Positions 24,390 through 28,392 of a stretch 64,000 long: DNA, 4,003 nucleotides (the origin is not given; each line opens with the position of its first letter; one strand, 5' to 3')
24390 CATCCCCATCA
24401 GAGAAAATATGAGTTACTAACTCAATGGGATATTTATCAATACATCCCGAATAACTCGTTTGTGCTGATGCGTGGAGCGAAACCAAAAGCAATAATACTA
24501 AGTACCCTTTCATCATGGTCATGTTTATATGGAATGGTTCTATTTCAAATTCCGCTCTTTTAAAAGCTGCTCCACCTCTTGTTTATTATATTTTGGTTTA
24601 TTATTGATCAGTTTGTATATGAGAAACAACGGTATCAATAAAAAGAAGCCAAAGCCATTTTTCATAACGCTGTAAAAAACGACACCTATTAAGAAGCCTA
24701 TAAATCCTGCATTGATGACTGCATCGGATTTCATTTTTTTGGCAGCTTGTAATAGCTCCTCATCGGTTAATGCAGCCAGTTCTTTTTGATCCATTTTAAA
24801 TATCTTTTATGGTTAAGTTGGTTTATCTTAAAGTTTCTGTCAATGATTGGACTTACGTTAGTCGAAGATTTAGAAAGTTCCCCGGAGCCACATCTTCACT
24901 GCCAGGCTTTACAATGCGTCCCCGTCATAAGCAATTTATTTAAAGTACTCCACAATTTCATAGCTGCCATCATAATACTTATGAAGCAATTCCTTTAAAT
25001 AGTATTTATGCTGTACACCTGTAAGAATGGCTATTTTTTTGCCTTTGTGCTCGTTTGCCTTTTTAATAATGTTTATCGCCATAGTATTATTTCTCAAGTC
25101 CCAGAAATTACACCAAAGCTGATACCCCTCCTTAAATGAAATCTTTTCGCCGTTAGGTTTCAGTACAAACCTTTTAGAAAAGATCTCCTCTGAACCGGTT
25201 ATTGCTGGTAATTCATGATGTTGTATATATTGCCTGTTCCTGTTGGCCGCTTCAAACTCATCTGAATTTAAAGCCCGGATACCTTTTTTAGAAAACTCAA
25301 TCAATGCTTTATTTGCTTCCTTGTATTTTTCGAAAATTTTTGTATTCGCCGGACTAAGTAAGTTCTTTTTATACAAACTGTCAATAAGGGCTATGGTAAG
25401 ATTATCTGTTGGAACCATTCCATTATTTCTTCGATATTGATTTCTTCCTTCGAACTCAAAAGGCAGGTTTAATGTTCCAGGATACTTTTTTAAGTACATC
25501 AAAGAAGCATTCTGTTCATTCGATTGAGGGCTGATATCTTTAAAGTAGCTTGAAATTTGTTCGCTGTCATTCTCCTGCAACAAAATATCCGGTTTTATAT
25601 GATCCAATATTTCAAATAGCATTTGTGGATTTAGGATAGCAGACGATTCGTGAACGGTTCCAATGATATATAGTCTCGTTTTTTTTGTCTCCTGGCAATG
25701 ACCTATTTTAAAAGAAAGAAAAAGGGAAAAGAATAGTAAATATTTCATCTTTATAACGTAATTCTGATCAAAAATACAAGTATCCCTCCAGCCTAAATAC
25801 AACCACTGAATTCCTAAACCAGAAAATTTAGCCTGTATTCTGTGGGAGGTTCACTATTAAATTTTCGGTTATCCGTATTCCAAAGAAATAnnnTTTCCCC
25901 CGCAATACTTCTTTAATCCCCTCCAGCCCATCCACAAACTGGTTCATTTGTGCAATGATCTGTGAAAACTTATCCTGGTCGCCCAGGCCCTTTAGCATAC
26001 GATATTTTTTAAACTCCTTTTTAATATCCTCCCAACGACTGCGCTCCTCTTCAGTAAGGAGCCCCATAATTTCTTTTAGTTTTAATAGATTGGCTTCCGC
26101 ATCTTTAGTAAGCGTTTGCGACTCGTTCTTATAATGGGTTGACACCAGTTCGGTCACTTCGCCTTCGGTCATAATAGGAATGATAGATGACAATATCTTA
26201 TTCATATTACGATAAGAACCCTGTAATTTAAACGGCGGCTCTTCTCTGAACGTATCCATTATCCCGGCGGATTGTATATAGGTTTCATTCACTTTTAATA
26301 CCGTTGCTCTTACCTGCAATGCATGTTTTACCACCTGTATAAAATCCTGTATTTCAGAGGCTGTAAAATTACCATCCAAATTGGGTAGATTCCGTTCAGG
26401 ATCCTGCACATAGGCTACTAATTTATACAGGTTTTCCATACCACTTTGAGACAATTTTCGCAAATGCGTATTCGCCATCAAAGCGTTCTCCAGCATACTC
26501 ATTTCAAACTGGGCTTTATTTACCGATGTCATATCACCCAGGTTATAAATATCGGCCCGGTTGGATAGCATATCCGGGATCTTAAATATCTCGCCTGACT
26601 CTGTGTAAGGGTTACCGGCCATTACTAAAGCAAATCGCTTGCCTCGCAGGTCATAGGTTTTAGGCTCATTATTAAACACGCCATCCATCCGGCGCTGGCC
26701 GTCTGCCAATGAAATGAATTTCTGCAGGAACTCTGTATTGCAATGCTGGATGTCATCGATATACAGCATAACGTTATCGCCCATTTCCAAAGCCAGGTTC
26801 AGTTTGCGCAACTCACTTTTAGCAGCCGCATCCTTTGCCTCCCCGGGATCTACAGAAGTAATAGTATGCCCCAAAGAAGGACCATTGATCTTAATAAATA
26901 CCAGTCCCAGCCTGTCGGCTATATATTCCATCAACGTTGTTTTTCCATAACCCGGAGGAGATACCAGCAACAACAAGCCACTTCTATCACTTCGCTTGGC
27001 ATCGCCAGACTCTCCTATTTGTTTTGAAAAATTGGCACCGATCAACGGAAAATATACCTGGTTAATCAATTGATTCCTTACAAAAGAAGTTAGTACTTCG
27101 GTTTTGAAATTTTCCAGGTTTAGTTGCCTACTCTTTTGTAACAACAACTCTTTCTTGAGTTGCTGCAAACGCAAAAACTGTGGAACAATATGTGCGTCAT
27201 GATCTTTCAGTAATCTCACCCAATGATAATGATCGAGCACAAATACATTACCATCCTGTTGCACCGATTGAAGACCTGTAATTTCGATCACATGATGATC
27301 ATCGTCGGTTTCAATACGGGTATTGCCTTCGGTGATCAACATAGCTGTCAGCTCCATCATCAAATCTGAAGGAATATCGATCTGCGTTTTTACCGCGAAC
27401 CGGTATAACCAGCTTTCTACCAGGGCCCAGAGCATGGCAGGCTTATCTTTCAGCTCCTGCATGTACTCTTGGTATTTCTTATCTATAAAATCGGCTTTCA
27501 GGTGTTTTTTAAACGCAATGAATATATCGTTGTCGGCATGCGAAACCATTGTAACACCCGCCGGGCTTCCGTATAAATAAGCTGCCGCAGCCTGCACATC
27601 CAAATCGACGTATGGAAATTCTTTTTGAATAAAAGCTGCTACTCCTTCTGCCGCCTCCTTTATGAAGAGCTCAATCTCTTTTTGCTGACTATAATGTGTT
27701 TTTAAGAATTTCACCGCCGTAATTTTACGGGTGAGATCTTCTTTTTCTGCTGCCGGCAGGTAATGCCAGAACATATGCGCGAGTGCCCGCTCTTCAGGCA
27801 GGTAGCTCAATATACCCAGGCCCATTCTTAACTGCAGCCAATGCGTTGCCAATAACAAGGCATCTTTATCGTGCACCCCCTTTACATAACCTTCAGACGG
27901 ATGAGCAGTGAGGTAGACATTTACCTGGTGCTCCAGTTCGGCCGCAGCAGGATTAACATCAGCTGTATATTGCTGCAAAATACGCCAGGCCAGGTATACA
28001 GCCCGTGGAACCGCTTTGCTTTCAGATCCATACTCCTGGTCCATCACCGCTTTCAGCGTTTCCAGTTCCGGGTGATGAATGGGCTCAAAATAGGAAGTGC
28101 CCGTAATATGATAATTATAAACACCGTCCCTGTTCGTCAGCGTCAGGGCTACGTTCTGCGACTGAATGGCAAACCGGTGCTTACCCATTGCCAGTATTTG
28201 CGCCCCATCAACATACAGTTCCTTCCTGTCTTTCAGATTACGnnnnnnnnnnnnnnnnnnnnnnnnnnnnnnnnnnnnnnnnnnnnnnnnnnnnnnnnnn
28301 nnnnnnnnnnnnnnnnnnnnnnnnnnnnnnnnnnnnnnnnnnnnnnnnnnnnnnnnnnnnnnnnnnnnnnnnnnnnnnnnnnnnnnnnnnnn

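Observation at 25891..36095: Candidate novel membrane-stress module: a PspA-flotillin-NfeD cluster ending in a 1612-aa coiled-coil AAA_5 ATPase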

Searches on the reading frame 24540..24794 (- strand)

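Call 4: search_protein_families(library=pfam, proteins=[window:24540-24794:-], max_evalue=0.01)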
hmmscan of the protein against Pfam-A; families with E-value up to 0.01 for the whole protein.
window:24540-24794:- (84 aa): 0 families

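Call 5: search_protein_families(library=ncbifam, proteins=[window:24540-24794:-], max_evalue=0.01)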
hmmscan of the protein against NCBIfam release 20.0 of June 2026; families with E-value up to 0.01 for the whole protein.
window:24540-24794:- (84 aa): 0 families

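Call 6: search_protein_families(library=padloc, proteins=[window:24540-24794:-], max_evalue=0.01)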
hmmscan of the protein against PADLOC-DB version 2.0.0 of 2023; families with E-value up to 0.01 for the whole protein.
window:24540-24794:- (84 aa): 0 families

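Call 15: search_protein_families(library=pfam, proteins=[window:24540-24794:-], max_evalue=10)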
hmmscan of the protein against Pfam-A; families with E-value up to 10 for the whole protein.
window:24540-24794:- (84 aa): 1 family
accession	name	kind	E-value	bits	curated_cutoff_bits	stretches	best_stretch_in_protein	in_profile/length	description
PF09472.15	MtrF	-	0.057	13.3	22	1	20-44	32-55/62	Tetrahydromethanopterin S-methyltransferase, F subunit (MtrF)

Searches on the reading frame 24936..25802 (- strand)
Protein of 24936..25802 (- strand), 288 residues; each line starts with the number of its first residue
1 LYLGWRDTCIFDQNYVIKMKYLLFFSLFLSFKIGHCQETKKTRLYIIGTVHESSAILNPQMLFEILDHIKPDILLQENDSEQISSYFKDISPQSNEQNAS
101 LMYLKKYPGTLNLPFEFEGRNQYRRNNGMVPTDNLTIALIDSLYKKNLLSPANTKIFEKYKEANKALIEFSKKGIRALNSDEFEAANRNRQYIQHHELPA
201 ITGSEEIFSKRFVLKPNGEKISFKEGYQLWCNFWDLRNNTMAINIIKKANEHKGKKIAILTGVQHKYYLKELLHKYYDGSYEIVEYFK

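Call 4: search_protein_families(library=pfam, proteins=[window:24936-25802:-], max_evalue=0.01)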
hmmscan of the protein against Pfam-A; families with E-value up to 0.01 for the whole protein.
window:24936-25802:- (288 aa): 1 family
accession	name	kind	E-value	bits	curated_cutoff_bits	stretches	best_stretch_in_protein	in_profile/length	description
PF18950.5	DUF5694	-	0.0075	17.1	27.5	1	152-285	63-180/185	Family of unknown function (DUF5694)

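Call 5: search_protein_families(library=ncbifam, proteins=[window:24936-25802:-], max_evalue=0.01)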
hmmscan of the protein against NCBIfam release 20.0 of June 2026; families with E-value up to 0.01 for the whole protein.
window:24936-25802:- (288 aa): 0 families

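Call 6: search_protein_families(library=padloc, proteins=[window:24936-25802:-], max_evalue=0.01)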
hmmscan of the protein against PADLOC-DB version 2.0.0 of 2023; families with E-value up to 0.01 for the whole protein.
window:24936-25802:- (288 aa): 0 families

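Call 15: search_protein_families(library=pfam, proteins=[window:24936-25802:-], max_evalue=10)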
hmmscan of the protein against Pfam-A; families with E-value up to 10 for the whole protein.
window:24936-25802:- (288 aa): 2 families
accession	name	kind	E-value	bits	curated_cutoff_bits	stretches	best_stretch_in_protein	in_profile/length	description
PF18950.5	DUF5694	-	0.0075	17.1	27.5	1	152-285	63-180/185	Family of unknown function (DUF5694)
PF04187.18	Cofac_haem_bdg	-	0.013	15.9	27.7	1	172-266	115-203/213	Haem-binding uptake, Tiki superfamily, ChaN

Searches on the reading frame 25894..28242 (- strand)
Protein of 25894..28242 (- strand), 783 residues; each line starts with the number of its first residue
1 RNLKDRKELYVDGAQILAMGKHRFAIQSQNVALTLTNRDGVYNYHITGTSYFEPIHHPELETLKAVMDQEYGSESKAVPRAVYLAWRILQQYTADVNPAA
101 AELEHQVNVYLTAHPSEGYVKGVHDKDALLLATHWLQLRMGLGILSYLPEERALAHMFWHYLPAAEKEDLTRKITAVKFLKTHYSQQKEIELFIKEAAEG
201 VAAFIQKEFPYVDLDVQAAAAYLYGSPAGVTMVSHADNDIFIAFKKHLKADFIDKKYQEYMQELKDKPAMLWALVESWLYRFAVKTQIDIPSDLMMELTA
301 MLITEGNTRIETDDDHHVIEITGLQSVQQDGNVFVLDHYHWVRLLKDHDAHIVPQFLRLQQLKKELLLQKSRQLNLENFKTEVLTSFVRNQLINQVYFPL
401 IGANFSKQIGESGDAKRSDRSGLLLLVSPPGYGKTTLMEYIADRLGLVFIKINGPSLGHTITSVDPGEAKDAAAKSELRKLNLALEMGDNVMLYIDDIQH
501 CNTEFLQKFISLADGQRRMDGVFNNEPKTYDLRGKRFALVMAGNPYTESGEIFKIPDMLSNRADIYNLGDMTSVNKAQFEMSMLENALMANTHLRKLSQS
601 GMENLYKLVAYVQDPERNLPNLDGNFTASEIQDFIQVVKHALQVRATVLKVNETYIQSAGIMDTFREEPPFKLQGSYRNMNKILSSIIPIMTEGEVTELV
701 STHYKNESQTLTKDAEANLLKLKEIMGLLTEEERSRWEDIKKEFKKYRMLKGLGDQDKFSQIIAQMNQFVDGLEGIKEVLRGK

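Call 40: predict_structure(alignment_id=A2)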
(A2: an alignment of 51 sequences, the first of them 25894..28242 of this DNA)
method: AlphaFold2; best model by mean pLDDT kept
length: 783 residues; sequences in the alignment: 51
mean_pLDDT: 78.3   pTM: 0.50
mean pLDDT of the five models: 78.3, 75.8, 75.0, 69.0, 67.6
residues with pLDDT >= 90: 171; 70-90: 412; 50-70: 161; < 50: 39
segments of 3 or more residues with pLDDT < 50: 1-6, 22-27, 381-392, 413-415, 570-574, 753-755
pLDDT, mean of each block of 10 residues (from residue 1): 44 52 49 80 79 87 86 86 92 82 89 70 80 92 90 92 89 86 80 90 92 90 85 89 93 91 92 94 92 91 86 85 79 87 92 92 91 72 43 54 63 51 63 68 75 85 83 86 81 86 78 61 76 74 65 57 57 56 71 83 83 80 84 89 87 69 66 76 86 88 78 76 88 86 74 53 67 76 58
secondary structure, 60 per line:
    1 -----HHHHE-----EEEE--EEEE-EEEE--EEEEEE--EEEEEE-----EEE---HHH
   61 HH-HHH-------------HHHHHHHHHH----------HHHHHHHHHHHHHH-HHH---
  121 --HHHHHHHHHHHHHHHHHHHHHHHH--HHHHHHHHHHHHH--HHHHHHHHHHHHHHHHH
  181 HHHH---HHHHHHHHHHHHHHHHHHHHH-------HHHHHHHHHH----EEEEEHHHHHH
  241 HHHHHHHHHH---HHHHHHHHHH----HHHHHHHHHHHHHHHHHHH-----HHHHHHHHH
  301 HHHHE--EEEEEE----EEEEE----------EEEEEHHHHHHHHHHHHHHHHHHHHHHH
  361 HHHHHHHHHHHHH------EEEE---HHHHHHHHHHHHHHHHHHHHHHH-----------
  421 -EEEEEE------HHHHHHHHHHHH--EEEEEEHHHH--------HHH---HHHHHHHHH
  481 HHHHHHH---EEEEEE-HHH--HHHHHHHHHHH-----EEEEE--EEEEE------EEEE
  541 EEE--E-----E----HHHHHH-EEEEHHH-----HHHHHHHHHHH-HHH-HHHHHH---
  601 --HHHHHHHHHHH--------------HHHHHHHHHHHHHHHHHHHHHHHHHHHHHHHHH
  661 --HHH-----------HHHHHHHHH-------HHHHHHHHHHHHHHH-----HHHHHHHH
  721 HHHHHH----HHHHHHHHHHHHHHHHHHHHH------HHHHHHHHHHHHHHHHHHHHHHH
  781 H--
elements in order (helices of 4 or more, strands of 3 or more residues): H6-9 E16-19 E22-25 E27-30 E33-38 E41-46 E52-54 H58-62 H80-89 H100-113 H123-146 H149-161 H164-184 H188-208 H216-225 E230-234 H235-250 H254-263 H268-286 H292-304 E308-313 E318-322 E333-337 H338-373 E380-383 H387-409 E422-427 H434-445 E448-453 H454-457 H472-487 E491-496 H503-513 E519-523 E526-530 E537-543 H557-562 E564-567 H576-586 H592-597 H603-613 H628-660 H677-685 H693-707 H713-726 H731-751 H758-781

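Call 44: fold_search(model_id=the predicted structure, library=pdb)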
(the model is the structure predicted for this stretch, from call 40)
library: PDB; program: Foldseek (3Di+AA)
matches with E <= 10: 1542; with E <= 0.001: 419
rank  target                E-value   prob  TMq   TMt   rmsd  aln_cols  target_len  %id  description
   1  9bcx_6                3.3e-06  1.00  0.17  0.18  21.7       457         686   11  Cryo-EM structure of the S. cerevisiae ORC-Cdc6-Mcm2-7-DNA complex with a fully closed Mcm2-Mcm5 DNA entry gate (released 2025-01-01)
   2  9qh4_A                4.3e-06  1.00  0.17  0.47  15.0       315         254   13  NorQ hexamer from Paracoccus denitrificans (released 2026-03-25)
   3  9qh7_E                4.3e-06  1.00  0.15  0.43  17.2       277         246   14  NorQ in complex with NorD VWA domain steep staircase subset 1 from Paracoccus denitrificans (released 2026-03-25)
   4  7v3u_6                5.1e-06  1.00  0.16  0.19  18.9       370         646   13  Cryo-EM structure of MCM double hexamer with structured Mcm4-NSD (released 2022-04-13)
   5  8b9a_6                5.6e-06  1.00  0.15  0.19  18.7       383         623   12  S. cerevisiae replisome + Ctf4, bound by pol alpha primase. Complex engaged with a fork DNA substrate containing a 60  (released 2023-08-09)
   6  9gjw_7                6.4e-06  1.00  0.17  0.20  21.5       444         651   14  OCCM maturation intermediate stalled with an Arginine Finger mutation in Mcm2 (released 2025-03-05)
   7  7v3u_2                6.7e-06  1.00  0.17  0.21  19.7       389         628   12  Cryo-EM structure of MCM double hexamer with structured Mcm4-NSD (released 2022-04-13)
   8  7v3u_7                7.0e-06  1.00  0.15  0.16  19.3       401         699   15  Cryo-EM structure of MCM double hexamer with structured Mcm4-NSD (released 2022-04-13)
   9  8ouw_3                8.8e-06  1.00  0.15  0.18  19.8       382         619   14  Cryo-EM structure of CMG helicase bound to TIM-1/TIPN-1 and homodimeric DNSN-1 on fork DNA (Caenorhabditis elegans) (released 2023-08-16)
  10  6skl_3                9.2e-06  1.00  0.16  0.20  19.2       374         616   11  Cryo-EM structure of the CMG Fork Protection Complex at a replication fork - Conformation 1 (released 2020-05-06)
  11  9qhf_F                9.7e-06  1.00  0.14  0.42  14.7       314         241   14  NorQD complex state 3 from Jhaorihella thermophila (released 2026-03-25)
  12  8p5e_6                9.7e-06  1.00  0.16  0.19  19.1       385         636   12  S. cerevisiae nexus-sCMGE after DNA replication initiation (released 2024-05-29)
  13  7pmk_7                1.0e-05  1.00  0.17  0.20  19.0       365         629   16  S. cerevisiae replisome-SCF(Dia2) complex bound to double-stranded DNA (conformation I) (released 2021-11-10)
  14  8s0a_6                1.0e-05  1.00  0.15  0.18  21.9       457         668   10  H. sapiens MCM2-7 hexamer bound to double stranded DNA (released 2024-10-02)
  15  8rif_6                1.1e-05  1.00  0.15  0.19  18.7       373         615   13  Cryo-EM structure of the MCM double hexamer loaded onto dsDNA. (released 2025-01-01)
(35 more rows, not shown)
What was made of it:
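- On Vps4-type ESCRT-III disassembly ATPase: A pre-sensor-1 hairpin is present and the structural neighbours are MCM and NorQ (calls 40, 44).
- Closest known: MoxR-family AAA+ ATPases. Same: NorQ hexamer chains are among the best Foldseek matches, with E 4e-6 and target-normalised TM-score 0.40-0.47 (call 44).
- The nearest folds are MCM and NorQ (calls 40, 44). The top Foldseek hits include MCM subunits and RuvB (call 44). The similarity to MCM and RuvB is confined to the generic AAA+ core and is weak (TM-score normalised to the query 0.14-0.17, call 44).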
